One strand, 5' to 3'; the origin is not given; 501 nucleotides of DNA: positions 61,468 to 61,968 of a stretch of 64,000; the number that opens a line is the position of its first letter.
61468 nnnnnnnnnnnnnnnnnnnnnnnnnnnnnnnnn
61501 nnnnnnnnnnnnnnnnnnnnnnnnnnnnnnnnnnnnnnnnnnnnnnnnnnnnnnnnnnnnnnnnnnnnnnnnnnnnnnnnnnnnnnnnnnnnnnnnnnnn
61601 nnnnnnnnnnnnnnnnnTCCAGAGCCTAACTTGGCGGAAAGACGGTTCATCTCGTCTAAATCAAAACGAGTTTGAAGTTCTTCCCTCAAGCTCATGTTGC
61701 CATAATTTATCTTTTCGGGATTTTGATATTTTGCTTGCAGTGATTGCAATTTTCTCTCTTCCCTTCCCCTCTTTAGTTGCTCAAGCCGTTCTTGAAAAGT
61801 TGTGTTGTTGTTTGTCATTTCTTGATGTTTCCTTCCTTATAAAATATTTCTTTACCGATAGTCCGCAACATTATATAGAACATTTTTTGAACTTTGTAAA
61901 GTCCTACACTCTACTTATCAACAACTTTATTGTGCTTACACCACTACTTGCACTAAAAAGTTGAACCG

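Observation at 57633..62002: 4.3-kb polymorphic-toxin/immunity-like island between hisS and rplS with nested same-strand repeats (A-B-C-C'-B'-A')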

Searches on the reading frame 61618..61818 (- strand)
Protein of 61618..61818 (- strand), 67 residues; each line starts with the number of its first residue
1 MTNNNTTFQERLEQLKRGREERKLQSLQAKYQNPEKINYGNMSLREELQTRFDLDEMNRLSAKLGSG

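Call 34: search_protein_representatives(alignment_id=A2)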
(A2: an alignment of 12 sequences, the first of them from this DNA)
Query: 12 sequences, 66 profile positions. Proteins with E-value up to 0.001 (for the whole library): 44; up to 1e-10: 35; up to 1e-30: 0. The best 44 are listed.
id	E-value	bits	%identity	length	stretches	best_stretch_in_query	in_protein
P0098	2.2e-28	114.3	-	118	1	1-66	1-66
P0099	2.6e-28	114.1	-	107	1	6-66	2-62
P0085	6.2e-28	112.9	-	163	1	6-66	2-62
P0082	7.8e-28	112.6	-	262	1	6-66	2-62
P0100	1.6e-27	111.6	-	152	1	1-65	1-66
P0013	4.4e-26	107.0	-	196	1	1-65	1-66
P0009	8.2e-26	106.1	-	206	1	1-65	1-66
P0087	2.5e-25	104.6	-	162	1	6-66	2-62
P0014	8.6e-25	102.8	-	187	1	1-65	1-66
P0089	8.8e-24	99.6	-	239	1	6-65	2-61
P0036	1.1e-23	99.3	-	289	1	6-66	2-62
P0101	8.8e-22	93.2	-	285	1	1-66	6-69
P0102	4.7e-20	87.7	-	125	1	1-64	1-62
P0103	6.8e-20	87.1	-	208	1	1-66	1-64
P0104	2.0e-19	85.6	-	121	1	1-65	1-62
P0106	1.2e-18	83.2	-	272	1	4-65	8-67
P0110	9.9e-17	77.0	-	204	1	1-65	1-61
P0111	1.4e-16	76.6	-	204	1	1-63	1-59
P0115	1.6e-15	73.1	-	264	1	5-64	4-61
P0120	4.8e-14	68.4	-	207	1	4-64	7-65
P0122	1.1e-11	60.8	-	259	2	11-65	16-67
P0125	4.5e-08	49.3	-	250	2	33-52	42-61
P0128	7.2e-07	45.4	-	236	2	35-52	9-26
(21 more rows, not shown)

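Call 40: find_encoding_contigs(protein=P0125, flank=10000, max_places=3)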
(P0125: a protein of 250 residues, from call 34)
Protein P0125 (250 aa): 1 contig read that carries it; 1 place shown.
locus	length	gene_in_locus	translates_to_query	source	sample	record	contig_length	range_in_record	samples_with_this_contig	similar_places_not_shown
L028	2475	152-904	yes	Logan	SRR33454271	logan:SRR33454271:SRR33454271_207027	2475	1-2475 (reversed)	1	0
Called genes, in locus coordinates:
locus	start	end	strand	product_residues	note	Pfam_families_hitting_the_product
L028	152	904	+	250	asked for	PF00277:SAA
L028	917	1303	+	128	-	-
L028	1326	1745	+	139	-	-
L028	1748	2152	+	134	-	-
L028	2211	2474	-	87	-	?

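Call 41: find_encoding_contigs(protein=P0122, flank=10000, max_places=3)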
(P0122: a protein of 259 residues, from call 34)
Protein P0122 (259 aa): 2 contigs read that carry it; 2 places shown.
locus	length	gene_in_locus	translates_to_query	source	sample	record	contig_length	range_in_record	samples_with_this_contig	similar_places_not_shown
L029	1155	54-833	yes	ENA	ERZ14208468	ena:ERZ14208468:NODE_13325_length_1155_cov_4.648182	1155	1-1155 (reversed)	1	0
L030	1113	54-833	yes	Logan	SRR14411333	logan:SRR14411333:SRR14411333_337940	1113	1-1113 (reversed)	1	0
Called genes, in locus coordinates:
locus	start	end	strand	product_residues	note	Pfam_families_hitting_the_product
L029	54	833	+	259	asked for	PF10908:Tlde1_dom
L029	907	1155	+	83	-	?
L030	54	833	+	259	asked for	PF10908:Tlde1_dom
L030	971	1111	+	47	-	?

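Call 42: find_encoding_contigs(protein=P0101, flank=10000, max_places=3)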
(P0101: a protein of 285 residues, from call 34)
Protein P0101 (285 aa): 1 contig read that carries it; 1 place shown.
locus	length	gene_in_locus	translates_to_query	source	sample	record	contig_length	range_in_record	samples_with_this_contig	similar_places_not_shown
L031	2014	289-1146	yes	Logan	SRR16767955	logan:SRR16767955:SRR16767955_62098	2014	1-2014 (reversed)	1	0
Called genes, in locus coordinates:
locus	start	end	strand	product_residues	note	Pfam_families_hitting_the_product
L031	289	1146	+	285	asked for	-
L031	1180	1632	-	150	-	-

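Call 43: find_encoding_contigs(protein=P0110, flank=10000, max_places=3)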
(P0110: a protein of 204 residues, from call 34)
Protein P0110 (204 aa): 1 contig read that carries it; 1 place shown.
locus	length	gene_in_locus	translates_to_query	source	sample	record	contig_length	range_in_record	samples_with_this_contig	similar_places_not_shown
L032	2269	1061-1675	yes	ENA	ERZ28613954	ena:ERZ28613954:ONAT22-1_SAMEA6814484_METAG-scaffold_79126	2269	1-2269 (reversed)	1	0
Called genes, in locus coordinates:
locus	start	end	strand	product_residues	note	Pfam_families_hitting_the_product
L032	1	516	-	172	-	?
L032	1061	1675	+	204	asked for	PF00277:SAA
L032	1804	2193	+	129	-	-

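Call 44: search_protein_families(library=pfam, max_evalue=0.5, proteins=[P0101, P0106, P0111, P0120, P0128, P0115])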
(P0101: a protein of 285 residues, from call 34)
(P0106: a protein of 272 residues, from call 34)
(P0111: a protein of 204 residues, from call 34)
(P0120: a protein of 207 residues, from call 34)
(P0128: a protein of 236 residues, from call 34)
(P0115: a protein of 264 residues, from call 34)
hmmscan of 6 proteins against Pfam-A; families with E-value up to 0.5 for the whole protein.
P0101 (285 aa): 4 families
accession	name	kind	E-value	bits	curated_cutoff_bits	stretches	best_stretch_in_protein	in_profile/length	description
PF07055.18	Eno-Rase_FAD_bd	-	0.018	15.8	25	0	225-257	14-46/64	Enoyl reductase FAD binding domain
PF00959.24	Phage_lysozyme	-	0.024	15.4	22.3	0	106-158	2-42/125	Phage lysozyme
PF02672.20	CP12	-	0.056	14.7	22.7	1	152-205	22-70/70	CP12 domain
PF13190.11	PDGLE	-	0.17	12.2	27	1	23-52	49-78/102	PDGLE domain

P0106 (272 aa): 2 families
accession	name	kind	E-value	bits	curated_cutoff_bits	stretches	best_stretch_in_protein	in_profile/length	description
PF21915.3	Sputnik_MCP_1st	-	0.059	12.8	27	1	3-51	112-159/289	Sputnik virophage major capsid protein 1st domain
PF04513.17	Baculo_PEP_C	-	0.21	12.1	38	0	101-179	49-122/140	Baculovirus polyhedron envelope protein, PEP, C terminus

P0111 (204 aa): 1 family
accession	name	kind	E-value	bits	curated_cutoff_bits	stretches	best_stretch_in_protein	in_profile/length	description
PF12713.12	DUF3806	-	0.072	13.3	21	1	66-118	5-54/86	Domain of unknown function (DUF3806)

P0120 (207 aa): 2 families
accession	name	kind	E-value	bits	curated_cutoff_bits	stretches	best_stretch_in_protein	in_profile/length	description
PF23929.1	DUF7267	-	0.063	14.2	27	1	53-112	24-52/64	Family of unknown function (DUF7267)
PF00277.23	SAA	-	0.12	13.2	30.8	1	80-120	9-49/102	Serum amyloid A protein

P0128 (236 aa): 1 family
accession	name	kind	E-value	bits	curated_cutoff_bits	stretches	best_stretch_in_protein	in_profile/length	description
PF16375.10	DUF4986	-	0.16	13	29.5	1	54-106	3-56/84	Domain of unknown function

P0115 (264 aa): 0 families

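Call 85: search_protein_families(library=phrogs, max_evalue=0.1, proteins=[P0101])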
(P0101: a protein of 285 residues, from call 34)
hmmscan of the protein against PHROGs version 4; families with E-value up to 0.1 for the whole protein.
P0101 (285 aa): 1 family
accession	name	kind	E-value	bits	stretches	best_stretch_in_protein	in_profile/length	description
phrog_7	-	lysis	0.00018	20.8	1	92-261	550-664/873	endolysin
